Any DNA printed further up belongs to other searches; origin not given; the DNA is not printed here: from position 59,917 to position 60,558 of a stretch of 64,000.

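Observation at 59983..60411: Orphan 114-aa flagellar rod/hook-family protein reduced to the conserved termini, located in a low-oxygen gene neighbourhood about 38 kb from the nearest flagellar genes in this window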

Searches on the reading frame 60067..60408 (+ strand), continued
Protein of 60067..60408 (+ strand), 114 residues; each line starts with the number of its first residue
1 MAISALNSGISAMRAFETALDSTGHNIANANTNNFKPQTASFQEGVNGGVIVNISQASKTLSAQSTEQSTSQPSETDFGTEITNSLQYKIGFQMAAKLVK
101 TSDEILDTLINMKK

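Call 25: find_encoding_contigs(protein=P0166, flank=8000, max_places=2)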
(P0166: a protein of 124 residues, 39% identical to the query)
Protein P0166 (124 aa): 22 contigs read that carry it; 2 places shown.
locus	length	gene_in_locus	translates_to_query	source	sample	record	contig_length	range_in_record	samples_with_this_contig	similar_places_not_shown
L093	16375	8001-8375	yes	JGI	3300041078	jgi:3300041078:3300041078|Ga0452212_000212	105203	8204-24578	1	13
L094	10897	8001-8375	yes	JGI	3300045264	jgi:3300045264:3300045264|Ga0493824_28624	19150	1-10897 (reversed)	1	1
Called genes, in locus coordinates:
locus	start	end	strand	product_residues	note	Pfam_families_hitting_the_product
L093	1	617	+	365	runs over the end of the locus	PF13353:Fer4_12 (weak), PF04055:Radical_SAM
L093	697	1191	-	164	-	PF03061:4HBT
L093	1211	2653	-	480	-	PF13365:Trypsin_2, PF00515:TPR_1, PF13414:TPR_11, PF14559:TPR_19, PF00515:TPR_1, PF07719:TPR_2, PF13414:TPR_11, PF00515:TPR_1, +33 more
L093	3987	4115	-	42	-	-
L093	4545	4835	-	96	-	-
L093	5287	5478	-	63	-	-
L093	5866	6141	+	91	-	-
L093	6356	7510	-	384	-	PF00465:Fe-ADH, PF13685:Fe-ADH_2, PF25137:ADH_Fe_C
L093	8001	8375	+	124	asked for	PF00460:Flg_bb_rod, PF06429:Flg_bbr_C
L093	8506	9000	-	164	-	PF00210:Ferritin (faint), PF02915:Rubrerythrin, PF13668:Ferritin_2 (weak)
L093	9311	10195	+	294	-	PF18306:LDcluster4, PF03641:Lysine_decarbox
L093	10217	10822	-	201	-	PF00753:Lactamase_B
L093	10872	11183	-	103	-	-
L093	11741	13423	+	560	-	PF02771:Acyl-CoA_dh_N, PF02770:Acyl-CoA_dh_M, PF00441:Acyl-CoA_dh_1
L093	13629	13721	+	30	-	-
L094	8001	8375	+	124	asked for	PF00460:Flg_bb_rod, PF06429:Flg_bbr_C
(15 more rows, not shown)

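Call 28: find_encoding_contigs(protein=P0264, flank=8000, max_places=2)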
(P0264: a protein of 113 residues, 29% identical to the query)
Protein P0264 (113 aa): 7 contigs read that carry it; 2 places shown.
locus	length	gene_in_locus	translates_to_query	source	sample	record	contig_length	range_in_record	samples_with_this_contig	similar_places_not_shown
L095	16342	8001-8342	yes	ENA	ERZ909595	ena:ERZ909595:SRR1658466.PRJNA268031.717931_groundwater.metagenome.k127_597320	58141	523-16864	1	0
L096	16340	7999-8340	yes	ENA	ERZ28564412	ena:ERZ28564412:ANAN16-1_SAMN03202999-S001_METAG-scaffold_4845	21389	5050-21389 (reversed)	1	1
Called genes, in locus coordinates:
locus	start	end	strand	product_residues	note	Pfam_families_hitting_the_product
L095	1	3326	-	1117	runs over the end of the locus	PF00580:UvrD-helicase, PF13245:AAA_19 (weak), PF00580:UvrD-helicase, PF13245:AAA_19 (weak), PF13361:UvrD_C, PF13538:UvrD_C_2 (faint), PF12705:PDDEXK_1 (weak)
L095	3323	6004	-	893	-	PF12705:PDDEXK_1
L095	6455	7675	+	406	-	PF03916:NrfD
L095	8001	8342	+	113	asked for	PF00460:Flg_bb_rod, PF06429:Flg_bbr_C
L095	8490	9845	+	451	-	PF00206:Lyase_1, PF08328:ASL_C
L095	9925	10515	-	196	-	-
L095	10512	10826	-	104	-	PF00578:AhpC-TSA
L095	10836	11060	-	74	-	-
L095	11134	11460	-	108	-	-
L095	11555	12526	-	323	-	PF01699:Na_Ca_ex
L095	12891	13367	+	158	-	PF14522:Cytochrome_C7 (faint), PF09699:Paired_CXXCH_1 (faint), PF14537:Cytochrom_c3_2 (faint)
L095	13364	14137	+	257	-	PF12797:Fer4_2 (weak), PF12838:Fer4_7, PF13183:Fer4_8 (weak), PF13247:Fer4_11, PF13187:Fer4_9 (weak), PF13237:Fer4_10 (weak), PF00037:Fer4 (weak), PF12838:Fer4_7 (weak), +5 more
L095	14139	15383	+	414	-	PF03916:NrfD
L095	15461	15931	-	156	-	PF13441:Gly-zipper_YMGG, PF05433:Rick_17kDa_Anti (weak), PF13488:Gly-zipper_Omp (faint), PF16998:17kDa_Anti_2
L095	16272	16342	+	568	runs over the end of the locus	PF00884:Sulfatase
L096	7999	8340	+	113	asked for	PF00460:Flg_bb_rod, PF06429:Flg_bbr_C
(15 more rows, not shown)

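Call 36: predict_structure(alignment_id=A2)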
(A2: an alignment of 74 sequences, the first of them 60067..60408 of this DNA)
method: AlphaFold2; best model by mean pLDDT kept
length: 114 residues; sequences in the alignment: 74
mean_pLDDT: 79.5   pTM: 0.66
mean pLDDT of the five models: 79.5, 76.0, 70.4, 69.8, 67.8
residues with pLDDT >= 90: 19; 70-90: 75; 50-70: 11; < 50: 9
segments of 3 or more residues with pLDDT < 50: 60-68
pLDDT, mean of each block of 10 residues (from residue 1): 74 90 90 86 83 73 45 81 91 88 78 72
secondary structure, 60 per line:
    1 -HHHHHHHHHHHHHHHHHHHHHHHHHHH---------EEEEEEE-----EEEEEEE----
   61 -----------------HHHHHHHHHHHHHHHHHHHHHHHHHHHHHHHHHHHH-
elements in order: H2-28 E38-44 E50-56 H78-113
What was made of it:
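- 60178..60234 (+): Conserved beta-hairpin (residues 38-56, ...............). It corresponds to the segment following ND0 in FlgE. F42 lies at the position of the FlgG/FlgE gate-recognition-motif Phe. AF2 predicts strands at residues 38-44 and 50-56 (call 36).
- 60235..60297 (+): Variable Ser/Thr/Gln-rich linker (residues 57-77), predicted to be disordered. pLDDT is below 50 for residues 60-68 (call 36).
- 60298..60405 (+): C-terminal D0 helix (residues 78-113), with the S-x-T-D-[LF]-x-x-E entry motif just upstream. AF2 predicts a helix at residues 78-113 (call 36).
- On Flagellar axial-protein superfamily (rod, hook and junction proteins): The AF2 model has pLDDT 79.5 and pTM 0.66, with helices at residues 2-28 and 78-113 (call 36).
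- The AF2 model has pLDDT 79.5 (call 36).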

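Call 37: search_protein_families(library=ncbifam, alignment_id=A2, max_evalue=0.00001)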
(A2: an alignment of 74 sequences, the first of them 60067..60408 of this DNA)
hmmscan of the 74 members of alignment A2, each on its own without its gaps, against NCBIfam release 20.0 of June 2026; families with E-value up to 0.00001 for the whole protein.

A. member 1, window:60067-60408:+ (114 aa): 13 families
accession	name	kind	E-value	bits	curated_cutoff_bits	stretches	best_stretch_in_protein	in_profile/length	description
NF009278.1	PRK12636.1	equivalog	1.1e-15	57.9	350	2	4-49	3-48/263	flagellar basal body rod protein FlgG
NF004241.1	PRK05682.1-5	equivalog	1.3e-15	57.4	469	2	4-44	3-43/446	flagellar hook protein FlgE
TIGR02492.1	flgK_ends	equivalog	1.3e-11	44.5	170.75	1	4-48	1-45/437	flagellar hook-associated protein FlgK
TIGR02489.1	flgE_epsilon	equivalog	4e-11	42.2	412.85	1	5-44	4-43/719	flagellar hook protein FlgE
NF004238.1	PRK05682.1-1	equivalog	4.7e-10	39.3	400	1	6-43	3-40/414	flagellar hook protein FlgE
TIGR03506.1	FlgEFG_subfam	subfamily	1.6e-09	38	70.25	1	4-72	1-68/351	flagellar hook-basal body complex protein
NF004242.0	PRK05682.2-1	equivalog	9.8e-08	31.2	365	0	3-72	4-72/422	flagellar hook protein FlgE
TIGR02488.1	flgG_G_neg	equivalog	1.1e-07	31.7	252.75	0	9-80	5-68/259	flagellar basal-body rod protein FlgG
NF004243.1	PRK05682.2-2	equivalog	2.8e-07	30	801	0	3-47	4-48/420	flagellar hook protein FlgE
NF040922.1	flgE_Caulobact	equivalog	2.7e-06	26.7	750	0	4-50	5-51/505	flagellar hook protein FlgE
TIGR02490.1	flgF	equivalog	3.1e-06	26.9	178.5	1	8-70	3-65/218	flagellar basal-body rod protein FlgF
NF009279.0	PRK12637.1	equivalog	6.2e-06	25.1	663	0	8-44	5-41/473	flagellar hook protein FlgE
NF005280.0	PRK06797.1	equivalog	8.9e-06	26.3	106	0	13-69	12-68/135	flagellar basal body rod protein FlgB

B. families by the number of members that match (of 74 scanned): 27 families (the first 25 are shown)
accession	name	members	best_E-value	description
NF004238.1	PRK05682.1-1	71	2e-18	flagellar hook protein FlgE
TIGR03506.1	FlgEFG_subfam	71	5.9e-17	flagellar hook-basal body complex protein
NF004241.1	PRK05682.1-5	70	2.3e-24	flagellar hook protein FlgE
TIGR02492.1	flgK_ends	70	4.2e-17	flagellar hook-associated protein FlgK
NF009278.1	PRK12636.1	67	9.4e-22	flagellar basal body rod protein FlgG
TIGR02488.1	flgG_G_neg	66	1.5e-17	flagellar basal-body rod protein FlgG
NF005286.1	PRK06803.1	65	1.1e-15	flagellar hook protein FlgE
TIGR02490.1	flgF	64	4.7e-14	flagellar basal-body rod protein FlgF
TIGR02489.1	flgE_epsilon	58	1.3e-16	flagellar hook protein FlgE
NF004243.1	PRK05682.2-2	57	1e-14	flagellar hook protein FlgE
NF009456.0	PRK12816.1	56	8.2e-16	flagellar basal body rod protein FlgG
NF004240.1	PRK05682.1-4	49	8.8e-16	flagellar hook protein FlgE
NF009275.1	PRK12632.1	46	4.1e-13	flagellar basal body rod protein FlgC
NF040922.1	flgE_Caulobact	45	1.7e-12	flagellar hook protein FlgE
NF009279.0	PRK12637.1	45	1.9e-11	flagellar hook protein FlgE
TIGR01395.1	FlgC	42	6.8e-13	flagellar basal body rod protein FlgC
NF005280.0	PRK06797.1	5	7.9e-07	flagellar basal body rod protein FlgB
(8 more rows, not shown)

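Call 39: search_solved_structures(query=A2, max_evalue=0.001, show_alignments=3)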
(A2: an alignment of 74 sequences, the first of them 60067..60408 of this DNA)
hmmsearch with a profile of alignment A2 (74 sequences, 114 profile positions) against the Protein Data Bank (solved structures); distinct sequences matched with E-value up to 0.001: 21.
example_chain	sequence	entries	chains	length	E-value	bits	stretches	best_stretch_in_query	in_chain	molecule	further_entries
5wrh_A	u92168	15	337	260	5.6e-23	84.5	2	1-44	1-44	Flagellar basal-body rod protein FlgG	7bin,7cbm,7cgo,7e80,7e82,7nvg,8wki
6jzr_A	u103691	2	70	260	6e-23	84.4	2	1-44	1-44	Flagellar basal-body rod protein FlgG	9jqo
6jzt_A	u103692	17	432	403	9.5e-20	74.1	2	69-112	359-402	Flagellar hook protein FlgE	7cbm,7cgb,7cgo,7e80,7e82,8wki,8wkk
3a69_A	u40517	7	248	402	1.3e-19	73.7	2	69-112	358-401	Flagellar hook protein flgE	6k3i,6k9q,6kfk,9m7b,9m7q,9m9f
5jxl_A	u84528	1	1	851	1.9e-19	73.1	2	68-113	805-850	flagellar hook protein FlgE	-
8z5u_D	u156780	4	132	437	1.7e-17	66.9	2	7-69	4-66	Flagellar hook protein FlgE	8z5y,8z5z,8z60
9yee_Ce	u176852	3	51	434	2.2e-17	66.5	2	7-67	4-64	Flagellar hook protein FlgE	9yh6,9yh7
9yee_Ba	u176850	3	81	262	1.9e-15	60.3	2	3-43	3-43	Flagellar basal-body rod protein FlgG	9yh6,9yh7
8z5u_A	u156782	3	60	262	2.4e-14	56.8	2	3-43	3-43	Flagellar basal-body rod protein FlgG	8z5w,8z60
7bin_V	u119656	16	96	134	1.6e-13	54.1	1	4-106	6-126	Flagellar basal-body rod protein FlgC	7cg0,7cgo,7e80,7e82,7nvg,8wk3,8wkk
12du_W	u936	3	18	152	4.6e-13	52.6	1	67-112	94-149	Flagellar basal-body rod protein FlgC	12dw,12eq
9go6_A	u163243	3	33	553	3.3e-11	46.6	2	48-113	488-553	Flagellar hook-associated protein 1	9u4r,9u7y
9gsx_L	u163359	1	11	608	5.7e-11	45.9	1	57-113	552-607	Flagellar hook-associated protein 1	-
5npy_A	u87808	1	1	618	4.2e-10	43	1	1-43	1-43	Flagellar basal body protein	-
8z5s_m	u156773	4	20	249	4.5e-10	43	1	4-45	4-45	Flagellar basal-body rod protein FlgF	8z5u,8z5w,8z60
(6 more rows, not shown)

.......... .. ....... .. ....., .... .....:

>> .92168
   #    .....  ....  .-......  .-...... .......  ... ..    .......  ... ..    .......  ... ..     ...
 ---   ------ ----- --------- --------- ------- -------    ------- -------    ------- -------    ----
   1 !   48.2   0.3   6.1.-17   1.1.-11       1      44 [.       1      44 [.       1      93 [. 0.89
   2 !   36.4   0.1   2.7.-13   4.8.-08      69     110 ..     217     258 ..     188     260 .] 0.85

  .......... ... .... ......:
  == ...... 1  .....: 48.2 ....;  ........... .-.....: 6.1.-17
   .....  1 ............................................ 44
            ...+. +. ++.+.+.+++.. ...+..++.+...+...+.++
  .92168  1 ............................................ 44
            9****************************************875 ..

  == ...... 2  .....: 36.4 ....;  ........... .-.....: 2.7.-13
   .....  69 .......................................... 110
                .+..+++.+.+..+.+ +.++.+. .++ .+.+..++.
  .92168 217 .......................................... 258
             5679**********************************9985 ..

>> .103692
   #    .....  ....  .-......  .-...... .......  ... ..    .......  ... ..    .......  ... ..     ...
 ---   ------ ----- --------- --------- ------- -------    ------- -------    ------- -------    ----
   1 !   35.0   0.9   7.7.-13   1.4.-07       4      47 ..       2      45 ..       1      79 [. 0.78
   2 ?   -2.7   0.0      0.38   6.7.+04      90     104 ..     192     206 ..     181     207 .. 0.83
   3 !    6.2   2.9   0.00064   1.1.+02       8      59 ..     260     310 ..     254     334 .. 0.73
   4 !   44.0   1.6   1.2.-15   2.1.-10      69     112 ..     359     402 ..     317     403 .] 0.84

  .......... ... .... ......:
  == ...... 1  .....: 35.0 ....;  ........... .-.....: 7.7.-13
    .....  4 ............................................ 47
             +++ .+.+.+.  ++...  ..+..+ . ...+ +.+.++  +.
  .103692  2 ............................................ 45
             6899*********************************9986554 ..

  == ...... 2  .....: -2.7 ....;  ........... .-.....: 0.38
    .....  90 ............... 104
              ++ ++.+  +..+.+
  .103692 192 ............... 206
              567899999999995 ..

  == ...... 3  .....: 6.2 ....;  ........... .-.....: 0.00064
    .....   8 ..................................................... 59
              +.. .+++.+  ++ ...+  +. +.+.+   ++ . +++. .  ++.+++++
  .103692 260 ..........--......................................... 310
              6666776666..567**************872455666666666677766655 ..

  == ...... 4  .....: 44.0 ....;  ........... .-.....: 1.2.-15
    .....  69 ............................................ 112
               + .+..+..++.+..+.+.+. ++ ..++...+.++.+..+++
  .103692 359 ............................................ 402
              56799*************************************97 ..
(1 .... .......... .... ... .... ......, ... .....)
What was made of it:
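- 60178..60234 (+): The family profile (A2) aligns over the matching segment of FlgG (call 39).
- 60298..60405 (+): The family profile (A2) aligns to the FlgG and FlgE C-termini (call 39).
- Closest known: FlgC. Same: The family profile (A2) aligns in a single collinear stretch, 4-106 against 6-126 (call 39).
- Checked: 114 aa is shorter than the solved FlgC (134-137 aa) and FlgB (135-138 aa) chains (call 39).
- The family profile matches FlgG at 5.6e-23, FlgE at 1e-19 and FlgC at 1.6e-13 in the PDB (call 39). Position 42 aligns with FlgG F41 and FlgE F39 (call 39).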

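Call 40: fold_search(model_id=the predicted structure, library=pdb)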
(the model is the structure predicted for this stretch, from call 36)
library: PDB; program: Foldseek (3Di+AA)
matches with E <= 10: 116; with E <= 0.001: 8
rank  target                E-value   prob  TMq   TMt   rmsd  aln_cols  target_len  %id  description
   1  8z5s_g                7.9e-05  1.00  0.81  0.72   3.7       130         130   22  Cryo-EM structure of the proximal rod-export apparatus of the polar flagellar motor (released 2025-10-22)
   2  7cg0_j                1.9e-04  1.00  0.81  0.73   3.3       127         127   16  Cryo-EM structure of the flagellar proximal rod with FliF peptides from Salmonella (released 2021-04-28)
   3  7cg0_p                2.1e-04  1.00  0.80  0.71   3.9       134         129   16  Cryo-EM structure of the flagellar proximal rod with FliF peptides from Salmonella (released 2021-04-28)
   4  7cg0_h                2.7e-04  1.00  0.80  0.72   4.2       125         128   16  Cryo-EM structure of the flagellar proximal rod with FliF peptides from Salmonella (released 2021-04-28)
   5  7cg0_g                2.7e-04  1.00  0.80  0.71   3.9       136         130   15  Cryo-EM structure of the flagellar proximal rod with FliF peptides from Salmonella (released 2021-04-28)
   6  8wlh_Z                4.8e-04  1.00  0.81  0.71   3.2       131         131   16  Cryo-EM structure of the proximal rod-export apparatus and FlgF within the motor-hook complex in the CCW state (released 2024-09-04)
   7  7cg0_i                6.1e-04  1.00  0.77  0.69   4.1       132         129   16  Cryo-EM structure of the flagellar proximal rod with FliF peptides from Salmonella (released 2021-04-28)
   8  7cg0_f                7.4e-04  1.00  0.77  0.69   4.5       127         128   18  Cryo-EM structure of the flagellar proximal rod with FliF peptides from Salmonella (released 2021-04-28)
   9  7bin_W                1.1e-03  1.00  0.79  0.69   3.0       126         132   17  Salmonella export gate and rod refined in focussed C1 map (released 2021-05-05)
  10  7bin_V                1.4e-03  1.00  0.77  0.67   4.5       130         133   18  Salmonella export gate and rod refined in focussed C1 map (released 2021-05-05)
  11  8z5s_c                9.4e-03  1.00  0.68  0.73   5.4       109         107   18  Cryo-EM structure of the proximal rod-export apparatus of the polar flagellar motor (released 2025-10-22)
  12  8z5s_e                1.9e-02  1.00  0.65  0.69   5.5       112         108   18  Cryo-EM structure of the proximal rod-export apparatus of the polar flagellar motor (released 2025-10-22)
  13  7bin_l                2.0e-02  1.00  0.75  0.35  13.3       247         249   13  Salmonella export gate and rod refined in focussed C1 map (released 2021-05-05)
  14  8wk3_Q                2.2e-02  0.99  0.51  0.49   7.9       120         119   18  Cryo-EM structure of the proximal rod-export apparatus and FlgF within the motor-hook complex in the CW state (released 2024-09-04)
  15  7cbm_A                2.9e-02  1.00  0.73  0.33  14.4       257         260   13  Cryo-EM structure of the flagellar distal rod with partial hook from Salmonella (released 2021-04-28)
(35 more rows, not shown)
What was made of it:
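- On Flagellar axial-protein superfamily (rod, hook and junction proteins): It superposes on rod subunits at TM 0.77-0.81 (call 40).
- Closest known: FlgC. Same: Foldseek gives TMq 0.81 and TMt 0.72 over the whole chain (call 40).
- Its best Foldseek matches are whole FlgC chains, with TMq 0.81 and TMt 0.72 (call 40). The whole predicted fold equals that of FlgC, with TM 0.81 (calls 36, 40). The fold matches FlgC (call 40).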

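Call 41: find_encoding_contigs(protein=P0234, flank=8000, max_places=2)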
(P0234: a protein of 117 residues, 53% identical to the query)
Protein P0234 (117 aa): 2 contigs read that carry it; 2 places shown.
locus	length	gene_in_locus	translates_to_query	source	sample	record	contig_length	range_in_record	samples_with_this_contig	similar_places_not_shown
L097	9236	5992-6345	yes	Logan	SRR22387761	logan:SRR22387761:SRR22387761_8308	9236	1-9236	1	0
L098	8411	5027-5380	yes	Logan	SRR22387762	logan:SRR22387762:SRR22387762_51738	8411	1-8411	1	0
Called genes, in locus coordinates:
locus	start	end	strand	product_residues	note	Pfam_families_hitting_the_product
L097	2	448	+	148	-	?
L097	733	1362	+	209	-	PF00072:Response_reg, PF00196:GerE, PF08281:Sigma70_r4_2 (weak)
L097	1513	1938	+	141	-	PF00072:Response_reg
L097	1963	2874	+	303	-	PF00027:cNMP_binding, PF13545:HTH_Crp_2, PF00325:Crp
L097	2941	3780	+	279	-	PF00582:Usp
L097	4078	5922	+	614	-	PF17159:MASE3, PF00989:PAS, PF08448:PAS_4, PF13188:PAS_8 (weak), PF13426:PAS_9, PF07730:HisKA_3, PF02518:HATPase_c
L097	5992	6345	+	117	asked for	PF00460:Flg_bb_rod, PF06429:Flg_bbr_C (faint)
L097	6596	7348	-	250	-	PF13386:DsbD_2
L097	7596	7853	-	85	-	-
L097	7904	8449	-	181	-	PF05751:FixH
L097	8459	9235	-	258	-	?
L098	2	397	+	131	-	?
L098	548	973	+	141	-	PF00072:Response_reg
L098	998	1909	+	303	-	PF00027:cNMP_binding, PF13545:HTH_Crp_2, PF00325:Crp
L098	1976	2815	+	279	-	PF00582:Usp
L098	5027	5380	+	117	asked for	PF00460:Flg_bb_rod, PF06429:Flg_bbr_C (faint)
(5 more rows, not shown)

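Call 42: find_encoding_contigs(protein=P0012, flank=8000, max_places=2)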
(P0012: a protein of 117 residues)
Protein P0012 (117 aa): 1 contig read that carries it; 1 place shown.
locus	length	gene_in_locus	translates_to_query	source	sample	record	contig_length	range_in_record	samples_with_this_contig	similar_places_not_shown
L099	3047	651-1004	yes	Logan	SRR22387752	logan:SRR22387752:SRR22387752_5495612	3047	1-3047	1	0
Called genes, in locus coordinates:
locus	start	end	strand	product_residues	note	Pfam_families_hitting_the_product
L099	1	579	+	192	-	?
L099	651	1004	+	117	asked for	PF06429:Flg_bbr_C (weak)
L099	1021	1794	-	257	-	PF13386:DsbD_2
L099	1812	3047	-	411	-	?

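Call 43: list_cluster_members(proteins=[P0014, P0015, P0016, P0017, P0018, P0019, P0021, P0022, P0023, P0027])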
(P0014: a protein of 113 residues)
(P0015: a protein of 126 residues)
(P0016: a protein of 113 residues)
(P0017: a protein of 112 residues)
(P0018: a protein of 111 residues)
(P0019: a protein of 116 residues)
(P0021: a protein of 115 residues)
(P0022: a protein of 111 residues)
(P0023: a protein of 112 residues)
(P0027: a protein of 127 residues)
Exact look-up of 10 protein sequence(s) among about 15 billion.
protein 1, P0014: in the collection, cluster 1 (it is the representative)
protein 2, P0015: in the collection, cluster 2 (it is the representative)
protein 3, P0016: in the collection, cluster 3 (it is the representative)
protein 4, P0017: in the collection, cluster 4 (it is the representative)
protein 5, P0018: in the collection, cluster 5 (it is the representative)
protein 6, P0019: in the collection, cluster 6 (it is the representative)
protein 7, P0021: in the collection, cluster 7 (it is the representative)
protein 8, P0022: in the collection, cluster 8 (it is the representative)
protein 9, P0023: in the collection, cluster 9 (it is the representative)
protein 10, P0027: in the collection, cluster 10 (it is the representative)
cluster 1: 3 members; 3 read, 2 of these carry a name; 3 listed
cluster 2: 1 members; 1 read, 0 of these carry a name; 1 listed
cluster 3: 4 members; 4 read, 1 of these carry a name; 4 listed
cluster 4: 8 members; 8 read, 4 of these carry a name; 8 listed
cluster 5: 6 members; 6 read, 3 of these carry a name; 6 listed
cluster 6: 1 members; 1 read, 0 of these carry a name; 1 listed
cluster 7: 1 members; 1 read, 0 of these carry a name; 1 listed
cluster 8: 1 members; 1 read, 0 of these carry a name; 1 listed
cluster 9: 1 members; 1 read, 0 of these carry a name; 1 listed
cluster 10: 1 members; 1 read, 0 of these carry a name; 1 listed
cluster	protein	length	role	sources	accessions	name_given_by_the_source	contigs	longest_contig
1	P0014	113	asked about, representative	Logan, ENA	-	-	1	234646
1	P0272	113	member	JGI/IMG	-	flagellar hook protein FlgE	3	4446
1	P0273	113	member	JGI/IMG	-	flagellar hook-associated protein FlgK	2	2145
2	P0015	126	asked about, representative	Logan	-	-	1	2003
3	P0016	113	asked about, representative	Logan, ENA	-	-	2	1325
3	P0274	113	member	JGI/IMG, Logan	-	flagellar hook protein FlgE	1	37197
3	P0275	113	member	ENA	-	-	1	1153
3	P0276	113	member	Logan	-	-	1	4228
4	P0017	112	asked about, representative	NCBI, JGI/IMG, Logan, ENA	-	flagellar hook protein FlgE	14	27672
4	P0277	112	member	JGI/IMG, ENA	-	flagellar hook protein FlgE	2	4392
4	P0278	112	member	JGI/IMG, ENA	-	flagellar hook protein FlgE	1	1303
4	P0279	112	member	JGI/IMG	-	flagellar basal-body rod protein FlgC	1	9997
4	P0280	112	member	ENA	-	-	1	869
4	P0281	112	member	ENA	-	-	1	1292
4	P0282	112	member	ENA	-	-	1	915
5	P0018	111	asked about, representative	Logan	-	-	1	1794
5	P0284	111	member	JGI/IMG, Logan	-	flagellar basal-body rod protein FlgC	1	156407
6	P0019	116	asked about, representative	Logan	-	-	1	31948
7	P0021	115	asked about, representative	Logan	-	-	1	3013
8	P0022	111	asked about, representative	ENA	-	-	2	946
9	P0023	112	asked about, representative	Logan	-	-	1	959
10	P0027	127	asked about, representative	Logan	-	-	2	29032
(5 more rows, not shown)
